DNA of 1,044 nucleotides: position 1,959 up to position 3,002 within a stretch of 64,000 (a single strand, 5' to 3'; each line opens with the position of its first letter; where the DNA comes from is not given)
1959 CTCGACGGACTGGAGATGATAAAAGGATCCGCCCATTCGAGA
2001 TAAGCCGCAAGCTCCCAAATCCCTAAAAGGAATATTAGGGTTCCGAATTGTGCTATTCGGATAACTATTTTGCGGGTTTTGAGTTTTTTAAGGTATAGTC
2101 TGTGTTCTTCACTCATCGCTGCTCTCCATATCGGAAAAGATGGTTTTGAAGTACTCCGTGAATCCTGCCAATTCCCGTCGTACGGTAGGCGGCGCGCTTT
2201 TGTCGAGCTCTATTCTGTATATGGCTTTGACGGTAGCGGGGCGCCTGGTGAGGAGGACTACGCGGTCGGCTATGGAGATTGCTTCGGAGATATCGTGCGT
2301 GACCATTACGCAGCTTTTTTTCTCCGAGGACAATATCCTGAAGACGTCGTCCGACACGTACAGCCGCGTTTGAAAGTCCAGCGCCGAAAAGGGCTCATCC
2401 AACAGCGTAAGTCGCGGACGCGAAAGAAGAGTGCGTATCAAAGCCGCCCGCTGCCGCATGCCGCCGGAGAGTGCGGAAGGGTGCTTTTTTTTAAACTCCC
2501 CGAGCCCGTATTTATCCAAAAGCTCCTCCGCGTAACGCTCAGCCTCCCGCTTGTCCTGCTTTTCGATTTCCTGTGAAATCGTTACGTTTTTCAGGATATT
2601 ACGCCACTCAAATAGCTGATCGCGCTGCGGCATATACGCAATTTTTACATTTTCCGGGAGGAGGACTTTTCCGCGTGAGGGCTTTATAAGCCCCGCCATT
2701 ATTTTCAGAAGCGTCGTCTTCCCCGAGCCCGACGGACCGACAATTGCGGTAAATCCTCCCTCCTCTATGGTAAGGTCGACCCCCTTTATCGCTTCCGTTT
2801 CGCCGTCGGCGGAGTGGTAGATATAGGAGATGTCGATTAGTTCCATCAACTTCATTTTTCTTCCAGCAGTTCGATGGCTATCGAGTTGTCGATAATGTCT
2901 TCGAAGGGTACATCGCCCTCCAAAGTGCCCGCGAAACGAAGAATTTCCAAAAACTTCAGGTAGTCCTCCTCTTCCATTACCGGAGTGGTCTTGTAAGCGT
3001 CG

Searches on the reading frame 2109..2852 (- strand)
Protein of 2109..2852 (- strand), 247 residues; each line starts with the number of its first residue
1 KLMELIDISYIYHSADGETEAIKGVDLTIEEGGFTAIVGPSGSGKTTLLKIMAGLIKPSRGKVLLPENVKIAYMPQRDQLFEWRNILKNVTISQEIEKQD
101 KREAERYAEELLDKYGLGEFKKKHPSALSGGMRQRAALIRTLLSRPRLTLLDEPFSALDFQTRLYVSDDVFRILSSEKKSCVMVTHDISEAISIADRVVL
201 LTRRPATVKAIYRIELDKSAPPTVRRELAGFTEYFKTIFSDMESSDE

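Call 9: search_protein_families(library=pfam, proteins=[window:2109-2852:-], max_evalue=0.0001)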
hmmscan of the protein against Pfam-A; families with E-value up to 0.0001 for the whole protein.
window:2109-2852:- (247 aa): 5 families
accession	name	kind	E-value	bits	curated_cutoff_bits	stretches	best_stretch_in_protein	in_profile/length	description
PF00005.33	ABC_tran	-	5.9e-30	105.1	25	1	23-155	2-136/137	ABC transporter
PF13304.12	AAA_21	-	5.7e-12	46.7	27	0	34-107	1-61/304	AAA domain, putative AbiEii toxin, Type IV TA system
PF13191.12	AAA_16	-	1.7e-05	25.8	32.6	1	32-142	24-124/167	AAA ATPase domain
PF13555.12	AAA_29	-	3.3e-05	24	27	1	24-59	14-49/61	P-loop containing region of AAA domain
PF20703.3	nSTAND1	-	9.7e-05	22.6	27.1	0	28-101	29-101/379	Novel STAND NTPase 1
